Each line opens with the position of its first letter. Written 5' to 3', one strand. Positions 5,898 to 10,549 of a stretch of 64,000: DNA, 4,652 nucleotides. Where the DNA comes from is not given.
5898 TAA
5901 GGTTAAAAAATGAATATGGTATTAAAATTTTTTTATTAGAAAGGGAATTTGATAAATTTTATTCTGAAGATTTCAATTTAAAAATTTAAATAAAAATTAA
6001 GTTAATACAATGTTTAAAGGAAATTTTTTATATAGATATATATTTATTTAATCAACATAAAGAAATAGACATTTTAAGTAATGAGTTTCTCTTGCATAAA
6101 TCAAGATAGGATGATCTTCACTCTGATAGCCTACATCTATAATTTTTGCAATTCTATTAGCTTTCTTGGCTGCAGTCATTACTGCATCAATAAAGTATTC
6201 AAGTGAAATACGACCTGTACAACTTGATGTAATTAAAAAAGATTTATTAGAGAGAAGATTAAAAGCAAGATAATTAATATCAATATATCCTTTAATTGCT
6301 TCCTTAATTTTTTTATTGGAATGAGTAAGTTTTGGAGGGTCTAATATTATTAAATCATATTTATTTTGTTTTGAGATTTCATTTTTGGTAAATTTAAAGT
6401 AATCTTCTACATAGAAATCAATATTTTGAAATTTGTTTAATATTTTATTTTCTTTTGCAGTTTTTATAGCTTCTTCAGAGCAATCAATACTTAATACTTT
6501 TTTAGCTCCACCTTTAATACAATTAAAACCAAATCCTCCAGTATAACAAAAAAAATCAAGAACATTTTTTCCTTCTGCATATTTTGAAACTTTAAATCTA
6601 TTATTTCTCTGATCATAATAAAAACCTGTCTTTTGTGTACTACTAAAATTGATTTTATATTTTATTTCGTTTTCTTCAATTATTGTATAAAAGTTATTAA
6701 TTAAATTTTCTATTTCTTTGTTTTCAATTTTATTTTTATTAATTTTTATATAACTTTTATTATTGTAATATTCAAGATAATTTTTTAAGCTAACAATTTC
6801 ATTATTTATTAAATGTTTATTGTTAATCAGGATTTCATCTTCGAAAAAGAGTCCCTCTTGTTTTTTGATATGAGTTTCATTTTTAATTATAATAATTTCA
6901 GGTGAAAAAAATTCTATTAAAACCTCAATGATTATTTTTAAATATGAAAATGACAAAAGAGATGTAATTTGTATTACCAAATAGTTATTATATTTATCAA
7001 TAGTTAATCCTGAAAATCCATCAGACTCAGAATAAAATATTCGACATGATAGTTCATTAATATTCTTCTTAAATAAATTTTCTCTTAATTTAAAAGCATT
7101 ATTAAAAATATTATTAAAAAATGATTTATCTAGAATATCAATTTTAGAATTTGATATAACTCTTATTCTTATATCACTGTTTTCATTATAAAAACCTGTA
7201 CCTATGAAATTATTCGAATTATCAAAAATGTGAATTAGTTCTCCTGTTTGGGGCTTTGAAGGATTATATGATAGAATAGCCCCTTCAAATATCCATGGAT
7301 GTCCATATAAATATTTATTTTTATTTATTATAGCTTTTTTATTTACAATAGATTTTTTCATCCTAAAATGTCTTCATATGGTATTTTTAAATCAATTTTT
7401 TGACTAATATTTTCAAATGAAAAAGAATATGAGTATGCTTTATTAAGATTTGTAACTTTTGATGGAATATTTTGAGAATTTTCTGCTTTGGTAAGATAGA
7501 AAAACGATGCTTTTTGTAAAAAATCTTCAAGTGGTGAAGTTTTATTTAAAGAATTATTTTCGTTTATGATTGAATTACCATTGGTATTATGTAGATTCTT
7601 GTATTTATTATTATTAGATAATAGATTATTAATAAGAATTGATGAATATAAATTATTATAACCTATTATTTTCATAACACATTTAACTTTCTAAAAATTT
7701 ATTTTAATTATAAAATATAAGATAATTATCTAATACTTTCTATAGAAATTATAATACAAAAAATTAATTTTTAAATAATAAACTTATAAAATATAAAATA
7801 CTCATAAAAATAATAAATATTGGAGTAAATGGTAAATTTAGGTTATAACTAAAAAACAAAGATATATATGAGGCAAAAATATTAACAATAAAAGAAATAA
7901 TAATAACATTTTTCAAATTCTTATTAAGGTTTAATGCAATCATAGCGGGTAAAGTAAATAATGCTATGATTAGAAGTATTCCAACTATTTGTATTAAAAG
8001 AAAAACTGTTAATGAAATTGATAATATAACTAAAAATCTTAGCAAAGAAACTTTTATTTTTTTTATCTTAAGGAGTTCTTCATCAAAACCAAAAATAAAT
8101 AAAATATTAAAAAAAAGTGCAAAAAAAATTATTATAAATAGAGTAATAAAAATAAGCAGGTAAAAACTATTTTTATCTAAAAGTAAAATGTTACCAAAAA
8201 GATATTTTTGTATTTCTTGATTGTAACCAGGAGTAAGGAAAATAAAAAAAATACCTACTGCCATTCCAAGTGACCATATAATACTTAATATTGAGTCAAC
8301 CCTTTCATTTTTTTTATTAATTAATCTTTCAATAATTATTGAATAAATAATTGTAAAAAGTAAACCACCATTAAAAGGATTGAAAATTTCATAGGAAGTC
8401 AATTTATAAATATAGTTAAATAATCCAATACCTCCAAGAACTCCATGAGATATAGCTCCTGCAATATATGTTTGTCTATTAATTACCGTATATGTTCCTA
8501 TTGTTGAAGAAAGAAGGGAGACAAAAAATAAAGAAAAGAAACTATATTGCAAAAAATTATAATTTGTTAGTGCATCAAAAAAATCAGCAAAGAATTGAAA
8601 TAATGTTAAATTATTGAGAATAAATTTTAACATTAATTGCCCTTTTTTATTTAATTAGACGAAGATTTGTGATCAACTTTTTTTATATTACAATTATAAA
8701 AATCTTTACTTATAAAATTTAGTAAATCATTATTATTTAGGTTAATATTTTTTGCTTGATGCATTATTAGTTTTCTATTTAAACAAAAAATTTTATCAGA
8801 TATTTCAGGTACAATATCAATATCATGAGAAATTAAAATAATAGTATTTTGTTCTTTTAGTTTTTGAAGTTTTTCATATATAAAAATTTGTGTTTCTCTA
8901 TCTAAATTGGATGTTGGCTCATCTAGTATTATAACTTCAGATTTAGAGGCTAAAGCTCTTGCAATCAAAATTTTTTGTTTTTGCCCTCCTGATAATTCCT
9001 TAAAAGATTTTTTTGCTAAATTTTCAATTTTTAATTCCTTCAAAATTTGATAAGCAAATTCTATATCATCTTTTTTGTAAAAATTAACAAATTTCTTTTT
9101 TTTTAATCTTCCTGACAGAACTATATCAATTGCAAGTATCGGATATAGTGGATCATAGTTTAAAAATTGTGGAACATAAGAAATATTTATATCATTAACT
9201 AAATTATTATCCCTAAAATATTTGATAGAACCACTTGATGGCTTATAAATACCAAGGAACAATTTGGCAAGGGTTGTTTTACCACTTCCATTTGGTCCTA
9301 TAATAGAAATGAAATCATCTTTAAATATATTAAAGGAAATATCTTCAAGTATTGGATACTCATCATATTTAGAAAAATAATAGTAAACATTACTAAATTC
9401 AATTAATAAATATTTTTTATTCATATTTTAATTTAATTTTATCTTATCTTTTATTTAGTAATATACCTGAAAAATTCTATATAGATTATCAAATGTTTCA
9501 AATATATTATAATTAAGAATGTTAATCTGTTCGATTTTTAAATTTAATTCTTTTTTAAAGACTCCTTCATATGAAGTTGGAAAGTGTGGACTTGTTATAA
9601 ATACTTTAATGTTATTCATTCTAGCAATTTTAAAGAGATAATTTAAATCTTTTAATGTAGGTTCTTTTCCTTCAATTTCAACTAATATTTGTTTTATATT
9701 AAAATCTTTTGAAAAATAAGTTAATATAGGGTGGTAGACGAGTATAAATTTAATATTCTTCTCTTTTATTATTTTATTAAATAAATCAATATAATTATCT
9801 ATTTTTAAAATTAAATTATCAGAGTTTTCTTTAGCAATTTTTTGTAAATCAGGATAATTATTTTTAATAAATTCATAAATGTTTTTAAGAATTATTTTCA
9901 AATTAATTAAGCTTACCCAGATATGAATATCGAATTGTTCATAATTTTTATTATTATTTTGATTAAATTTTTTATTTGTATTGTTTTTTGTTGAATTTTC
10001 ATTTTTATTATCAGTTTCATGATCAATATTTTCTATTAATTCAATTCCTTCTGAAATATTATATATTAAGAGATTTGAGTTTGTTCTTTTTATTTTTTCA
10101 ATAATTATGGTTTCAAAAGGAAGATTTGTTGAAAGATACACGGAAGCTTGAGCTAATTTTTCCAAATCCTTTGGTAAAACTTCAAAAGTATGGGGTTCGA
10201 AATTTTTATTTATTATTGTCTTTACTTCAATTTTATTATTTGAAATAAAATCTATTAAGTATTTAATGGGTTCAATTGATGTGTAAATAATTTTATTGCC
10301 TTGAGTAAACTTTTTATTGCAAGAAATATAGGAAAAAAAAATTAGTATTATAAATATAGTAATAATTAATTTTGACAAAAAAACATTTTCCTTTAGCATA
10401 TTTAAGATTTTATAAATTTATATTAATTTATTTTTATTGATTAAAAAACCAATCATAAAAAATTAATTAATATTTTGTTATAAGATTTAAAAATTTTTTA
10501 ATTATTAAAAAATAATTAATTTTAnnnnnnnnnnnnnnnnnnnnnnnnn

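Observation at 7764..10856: Candidate Zur-independent metal regulon: an RHH-Zn-finger regulator heads the znuACB operon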

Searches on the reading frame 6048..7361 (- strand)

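Call 3: search_protein_families(library=pfam, proteins=[window:6048-7361:-], max_evalue=0.1)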
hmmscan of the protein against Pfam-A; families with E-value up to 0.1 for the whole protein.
window:6048-7361:- (437 aa): 13 families
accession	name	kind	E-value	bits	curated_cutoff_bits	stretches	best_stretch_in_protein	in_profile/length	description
PF10672.15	Methyltrans_SAM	-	3.4e-22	79.5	27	1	226-349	86-210/286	S-adenosylmethionine-dependent methyltransferase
PF17785.7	PUA_3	-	2e-17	63.2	22.6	1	14-70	8-63/64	PUA-like domain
PF13847.12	Methyltransf_31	-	1.9e-14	54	27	1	263-421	3-142/145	Methyltransferase domain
PF03602.21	Cons_hypoth95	-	1.8e-11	44.5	24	1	259-347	37-126/182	Conserved hypothetical protein 95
PF02475.24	TRM5-TYW2_MTfase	-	3e-07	31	28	1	226-348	1-118/164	TRM5/TYW2 methyltransferase domain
PF05175.20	MTS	-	4.5e-07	30.1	23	1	263-352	31-114/170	Methyltransferase small domain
PF06325.19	PrmA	-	2.1e-06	27.9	22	1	263-339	161-231/296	Ribosomal protein L11 methyltransferase (PrmA)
PF13649.12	Methyltransf_25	-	1.5e-05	26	27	1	267-355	1-85/97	Methyltransferase domain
PF09445.16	Methyltransf_15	-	5.6e-05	23.2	22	1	266-344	3-81/165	RNA cap guanine-N2 methyltransferase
PF01728.25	FtsJ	-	0.00021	21.7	24.1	1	253-369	13-124/181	FtsJ-like methyltransferase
PF19940.4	DUF6402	-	0.0055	16.4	26.4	1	179-330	49-192/278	Family of unknown function (DUF6402)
PF13146.11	TRL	-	0.014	16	25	0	378-423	24-68/77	TRL-like protein family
PF02676.19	TYW3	-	0.025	14.4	27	1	354-388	17-53/211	Methyltransferase TYW3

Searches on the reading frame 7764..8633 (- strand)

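Call 3: search_protein_families(library=pfam, proteins=[window:7764-8633:-], max_evalue=0.1)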
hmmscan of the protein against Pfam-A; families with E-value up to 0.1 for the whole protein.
window:7764-8633:- (289 aa): 2 families
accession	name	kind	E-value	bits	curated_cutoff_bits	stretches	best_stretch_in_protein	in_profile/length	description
PF00950.22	ABC-3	-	2.8e-52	178.3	20.1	1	24-287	1-257/258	ABC 3 transport family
PF01032.23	FecCD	-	7.3e-05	22.4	26.5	1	57-288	76-311/311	FecCD transport family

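Call 4: search_protein_families(library=ncbifam, proteins=[window:7764-8633:-], max_evalue=0.1)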
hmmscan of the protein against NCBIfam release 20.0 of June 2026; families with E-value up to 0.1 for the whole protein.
window:7764-8633:- (289 aa): 4 families
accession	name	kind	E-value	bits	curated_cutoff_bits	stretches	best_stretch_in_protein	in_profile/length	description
NF040871.1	AztB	equivalog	5.2e-29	101.7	280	1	24-271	8-248/254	zinc ABC transporter permease AztB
NF040927.1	ABC_perm_SloB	subfamily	1e-26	94.3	460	1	17-287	1-263/271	metal ABC transporter permease subunit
TIGR03770.1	anch_rpt_perm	equivalog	5.9e-24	85.2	296.8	1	13-286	4-268/270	anchored repeat-type ABC transporter permease subunit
NF007089.0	PRK09543.1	equivalog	1.5e-15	57.5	284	1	37-288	14-258/261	zinc ABC transporter permease subunit ZnuB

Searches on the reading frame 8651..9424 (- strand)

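Call 3: search_protein_families(library=pfam, proteins=[window:8651-9424:-], max_evalue=0.1)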
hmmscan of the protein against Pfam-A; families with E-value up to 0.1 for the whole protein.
window:8651-9424:- (257 aa): 19 families
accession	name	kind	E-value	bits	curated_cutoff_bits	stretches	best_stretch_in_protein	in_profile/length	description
PF00005.33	ABC_tran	-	2.4e-29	103.1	25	1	26-172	1-137/137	ABC transporter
PF13304.12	AAA_21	-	2.4e-09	38.2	27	2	127-202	221-300/304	AAA domain, putative AbiEii toxin, Type IV TA system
PF02463.25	SMC_N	-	1e-07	32.1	40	1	34-208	22-205/220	RecF/RecN/SMC N terminal domain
PF13401.12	AAA_22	-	2.3e-05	25.1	27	1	36-169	5-92/130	AAA domain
PF01695.23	IstB_IS21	-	0.0015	18.5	24.1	0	35-80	91-136/238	IstB-like ATP binding protein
PF00931.28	NB-ARC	-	0.0021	17.8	23.5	1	37-170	19-109/248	NB-ARC domain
PF13166.12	AAA_13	-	0.0037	16.4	36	0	41-59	21-39/713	AAA domain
PF13173.12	AAA_14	-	0.0051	17.3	27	0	38-70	4-35/129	AAA domain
PF20720.3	nSTAND3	-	0.0062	16.7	27.2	1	35-57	16-38/155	Novel STAND NTPase 3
PF00004.35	AAA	-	0.007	17.3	21.2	0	41-57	3-19/131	ATPase family associated with various cellular activities (AAA)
PF13558.12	SbcC_Walker_B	-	0.007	17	27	0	122-176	11-78/90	SbcC/RAD50-like, Walker B motif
PF13479.12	AAA_24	-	0.026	14.8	27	0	40-56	6-22/195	AAA domain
PF13555.12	AAA_29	-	0.028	14.6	27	1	36-52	22-38/61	P-loop containing region of AAA domain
PF13238.12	AAA_18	-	0.037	14.9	29.4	0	39-77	1-39/128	AAA domain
PF25199.1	nSTAND_NTPase5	-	0.047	14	34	0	37-52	42-57/145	Novel STAND NTPase 5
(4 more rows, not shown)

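Call 4: search_protein_families(library=ncbifam, proteins=[window:8651-9424:-], max_evalue=0.1)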
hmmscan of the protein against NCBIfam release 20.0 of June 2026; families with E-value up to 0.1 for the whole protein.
window:8651-9424:- (257 aa): 192 families (the best 25 are shown)
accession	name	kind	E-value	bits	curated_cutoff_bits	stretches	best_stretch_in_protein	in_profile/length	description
NF040873.1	AztA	equivalog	5.2e-42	143.6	220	1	20-210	2-187/191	zinc ABC transporter ATP-binding protein AztA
TIGR04520.1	ECF_ATPase_1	equivalog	3e-39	135.1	315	2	126-228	119-222/269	energy-coupling factor transporter ATPase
NF000355.4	ribo_prot_ABC_F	equivalog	4.8e-38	131.3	380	1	19-223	11-195/499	ribosomal protection-like ABC-F family protein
TIGR02315.1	ABC_phnC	equivalog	8.2e-38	130.2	266.1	1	9-234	3-238/243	phosphonate ABC transporter ATP-binding protein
TIGR03771.1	anch_rpt_ABC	equivalog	2.8e-37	128.6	268.8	1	34-224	4-195/223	anchored repeat-type ABC transporter ATP-binding subunit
NF053840.1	MnTportMntADein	equivalog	3.9e-37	128.1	400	1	19-222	10-213/240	manganese ABC transporter ATP-binding protein MntA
NF008358.0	PRK11147.1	equivalog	4.3e-36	124.4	936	2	8-205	320-500/635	ABC transporter ATP-binding protein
TIGR04521.1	ECF_ATPase_2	equivalog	1.4e-35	122.8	330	2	125-228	125-231/279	energy-coupling factor transporter ATPase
NF007090.0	PRK09544.1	equivalog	1.6e-33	116.2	306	1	20-227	14-206/251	zinc ABC transporter ATP-binding protein ZnuC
NF043075.1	MMSYN1_0197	equivalog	1.8e-33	115.9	550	1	18-244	10-235/341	spermidine/putrescine ABC transporter ATP-binding protein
TIGR03375.1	type_I_sec_LssB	subfamily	2.7e-32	111.9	693.1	2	142-222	602-682/696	type I secretion system permease/ATPase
TIGR03797.1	NHLM_micro_ABC2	equivalog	5.2e-32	111.2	709.4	2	141-224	586-666/686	NHLP bacteriocin export ABC transporter permease/ATPase subunit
TIGR02769.1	nickel_nikE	equivalog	5.9e-32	111.2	332.55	2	126-226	132-235/265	nickel import ATP-binding protein NikE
TIGR01193.1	bacteriocin_ABC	subfamily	7.6e-32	110.7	523.85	1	8-229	474-695/708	peptide cleavage/export ABC transporter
NF010167.0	PRK13648.1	subfamily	1e-31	110.3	241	1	1-233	1-234/269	energy-coupling factor transporter ATPase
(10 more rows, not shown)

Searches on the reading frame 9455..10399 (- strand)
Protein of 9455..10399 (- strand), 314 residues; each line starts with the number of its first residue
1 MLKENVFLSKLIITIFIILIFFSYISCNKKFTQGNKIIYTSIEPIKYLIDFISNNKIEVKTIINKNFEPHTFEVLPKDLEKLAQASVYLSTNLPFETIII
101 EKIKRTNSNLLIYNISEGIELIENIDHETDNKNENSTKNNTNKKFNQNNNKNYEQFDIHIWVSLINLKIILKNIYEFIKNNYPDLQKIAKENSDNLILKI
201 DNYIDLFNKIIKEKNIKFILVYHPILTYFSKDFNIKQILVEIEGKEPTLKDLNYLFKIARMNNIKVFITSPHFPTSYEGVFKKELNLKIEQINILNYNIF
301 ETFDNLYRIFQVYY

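Call 3: search_protein_families(library=pfam, proteins=[window:9455-10399:-], max_evalue=0.1)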
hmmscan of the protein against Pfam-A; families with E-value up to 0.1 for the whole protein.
window:9455-10399:- (314 aa): 1 family
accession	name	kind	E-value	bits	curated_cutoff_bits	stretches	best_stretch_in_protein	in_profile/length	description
PF01297.22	ZnuA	-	1.8e-34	119.9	29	1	38-284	1-229/263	Zinc-uptake complex component A periplasmic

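Call 4: search_protein_families(library=ncbifam, proteins=[window:9455-10399:-], max_evalue=0.1)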
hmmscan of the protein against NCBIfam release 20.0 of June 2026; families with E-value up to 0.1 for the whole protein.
window:9455-10399:- (314 aa): 8 families
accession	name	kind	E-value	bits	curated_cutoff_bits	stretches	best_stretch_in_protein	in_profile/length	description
NF040870.1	AztC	equivalog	1.1e-18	67.7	350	1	41-290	4-243/277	zinc ABC transporter substrate-binding protein AztC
NF007091.2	PRK09545.1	equivalog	7.2e-15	55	268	1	30-238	19-231/318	zinc ABC transporter substrate-binding protein ZnuA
NF033605.1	Zn_bnd_ABC_AdcA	exception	8e-12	44.9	700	1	11-269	5-266/517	zinc ABC transporter substrate-binding lipoprotein AdcA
NF047355.1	ABC_bind_Mn_Staph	exception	2.1e-09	37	500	1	10-266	3-251/309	manganese ABC transporter substrate-binding lipoprotein MntC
NF053842.1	MnTportMntCDein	equivalog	5.1e-08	32.5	400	1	49-269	19-228/281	manganese ABC transporter substrate-binding protein MntC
NF053703.1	Mn_SBP_EfaA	exception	5.8e-08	32.2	485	1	22-237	15-221/310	Mn/Fe ABC transporter substrate-binding lipoprotein EfaA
NF040928.1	ABC_lipo_SloC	subfamily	3.5e-07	29.6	525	1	16-254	4-233/304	metal ABC transporter substrate-binding lipoprotein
TIGR03772.1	anch_rpt_subst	equivalog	5e-05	22.1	350.45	1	45-101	9-65/486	anchored repeat ABC transporter, substrate-binding protein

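Call 43: search_solved_structures(query=window:9455-10399:-, max_evalue=0.00001, show_alignments=3)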
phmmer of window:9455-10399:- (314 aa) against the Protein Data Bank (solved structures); distinct sequences matched with E-value up to 0.00001: 15.
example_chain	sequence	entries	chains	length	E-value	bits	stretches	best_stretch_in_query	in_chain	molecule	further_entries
1pq4_A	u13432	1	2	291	1.7e-26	96.5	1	39-293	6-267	periplasmic binding protein component of an ABC type zinc uptake transporter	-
2ov1_A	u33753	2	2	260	1.6e-23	86.8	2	157-292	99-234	Periplasmic binding protein component of an ABC type zinc uptake transporter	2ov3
2o1e_A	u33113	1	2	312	4.7e-16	62.2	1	33-296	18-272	YcdH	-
7jj8_B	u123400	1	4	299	3.4e-10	43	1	38-295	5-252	Zinc-binding lipoprotein AdcA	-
7jj9_A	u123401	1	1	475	1.7e-09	40.7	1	38-295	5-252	Zinc-binding lipoprotein AdcA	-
4uto_A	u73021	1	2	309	1.7e-09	40.7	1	11-256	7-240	MANGANESE ABC TRANSPORTER SUBSTRATE-BINDING LIPOPROTEIN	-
4utp_A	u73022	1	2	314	2.6e-09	40.1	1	11-260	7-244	MANGANESE ABC TRANSPORTER SUBSTRATE-BINDING LIPOPROTEIN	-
1psz_A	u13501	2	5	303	9.4e-08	35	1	28-260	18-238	PROTEIN (SURFACE ANTIGEN PSAA) | MANGANESE ABC TRANSPORTER SUBSTRATE-BINDING LIPOPROTEIN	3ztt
3zk9_A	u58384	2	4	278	2.4e-07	33.6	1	50-260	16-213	MANGANESE ABC TRANSPORTER SUBSTRATE-BINDING LIPOPROTEIN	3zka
3zk8_A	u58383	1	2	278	2.9e-07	33.4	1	50-260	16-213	MANGANESE ABC TRANSPORTER SUBSTRATE-BINDING LIPOPROTEIN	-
3zk7_A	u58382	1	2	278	3.3e-07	33.2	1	50-260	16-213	MANGANESE ABC TRANSPORTER SUBSTRATE-BINDING LIPOPROTEIN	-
4k3v_A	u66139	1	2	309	2.1e-06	30.5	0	41-97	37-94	ABC superfamily ATP binding cassette transporter, binding protein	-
5hx7_A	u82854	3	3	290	2.2e-06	30.5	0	30-282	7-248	Manganese-binding lipoprotein MntA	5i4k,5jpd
4nno_A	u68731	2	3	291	3.8e-06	29.7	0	48-97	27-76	Lipoprotein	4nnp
5hdq_A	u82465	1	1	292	4.4e-06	29.5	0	48-243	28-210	ABC transporter substrate-binding protein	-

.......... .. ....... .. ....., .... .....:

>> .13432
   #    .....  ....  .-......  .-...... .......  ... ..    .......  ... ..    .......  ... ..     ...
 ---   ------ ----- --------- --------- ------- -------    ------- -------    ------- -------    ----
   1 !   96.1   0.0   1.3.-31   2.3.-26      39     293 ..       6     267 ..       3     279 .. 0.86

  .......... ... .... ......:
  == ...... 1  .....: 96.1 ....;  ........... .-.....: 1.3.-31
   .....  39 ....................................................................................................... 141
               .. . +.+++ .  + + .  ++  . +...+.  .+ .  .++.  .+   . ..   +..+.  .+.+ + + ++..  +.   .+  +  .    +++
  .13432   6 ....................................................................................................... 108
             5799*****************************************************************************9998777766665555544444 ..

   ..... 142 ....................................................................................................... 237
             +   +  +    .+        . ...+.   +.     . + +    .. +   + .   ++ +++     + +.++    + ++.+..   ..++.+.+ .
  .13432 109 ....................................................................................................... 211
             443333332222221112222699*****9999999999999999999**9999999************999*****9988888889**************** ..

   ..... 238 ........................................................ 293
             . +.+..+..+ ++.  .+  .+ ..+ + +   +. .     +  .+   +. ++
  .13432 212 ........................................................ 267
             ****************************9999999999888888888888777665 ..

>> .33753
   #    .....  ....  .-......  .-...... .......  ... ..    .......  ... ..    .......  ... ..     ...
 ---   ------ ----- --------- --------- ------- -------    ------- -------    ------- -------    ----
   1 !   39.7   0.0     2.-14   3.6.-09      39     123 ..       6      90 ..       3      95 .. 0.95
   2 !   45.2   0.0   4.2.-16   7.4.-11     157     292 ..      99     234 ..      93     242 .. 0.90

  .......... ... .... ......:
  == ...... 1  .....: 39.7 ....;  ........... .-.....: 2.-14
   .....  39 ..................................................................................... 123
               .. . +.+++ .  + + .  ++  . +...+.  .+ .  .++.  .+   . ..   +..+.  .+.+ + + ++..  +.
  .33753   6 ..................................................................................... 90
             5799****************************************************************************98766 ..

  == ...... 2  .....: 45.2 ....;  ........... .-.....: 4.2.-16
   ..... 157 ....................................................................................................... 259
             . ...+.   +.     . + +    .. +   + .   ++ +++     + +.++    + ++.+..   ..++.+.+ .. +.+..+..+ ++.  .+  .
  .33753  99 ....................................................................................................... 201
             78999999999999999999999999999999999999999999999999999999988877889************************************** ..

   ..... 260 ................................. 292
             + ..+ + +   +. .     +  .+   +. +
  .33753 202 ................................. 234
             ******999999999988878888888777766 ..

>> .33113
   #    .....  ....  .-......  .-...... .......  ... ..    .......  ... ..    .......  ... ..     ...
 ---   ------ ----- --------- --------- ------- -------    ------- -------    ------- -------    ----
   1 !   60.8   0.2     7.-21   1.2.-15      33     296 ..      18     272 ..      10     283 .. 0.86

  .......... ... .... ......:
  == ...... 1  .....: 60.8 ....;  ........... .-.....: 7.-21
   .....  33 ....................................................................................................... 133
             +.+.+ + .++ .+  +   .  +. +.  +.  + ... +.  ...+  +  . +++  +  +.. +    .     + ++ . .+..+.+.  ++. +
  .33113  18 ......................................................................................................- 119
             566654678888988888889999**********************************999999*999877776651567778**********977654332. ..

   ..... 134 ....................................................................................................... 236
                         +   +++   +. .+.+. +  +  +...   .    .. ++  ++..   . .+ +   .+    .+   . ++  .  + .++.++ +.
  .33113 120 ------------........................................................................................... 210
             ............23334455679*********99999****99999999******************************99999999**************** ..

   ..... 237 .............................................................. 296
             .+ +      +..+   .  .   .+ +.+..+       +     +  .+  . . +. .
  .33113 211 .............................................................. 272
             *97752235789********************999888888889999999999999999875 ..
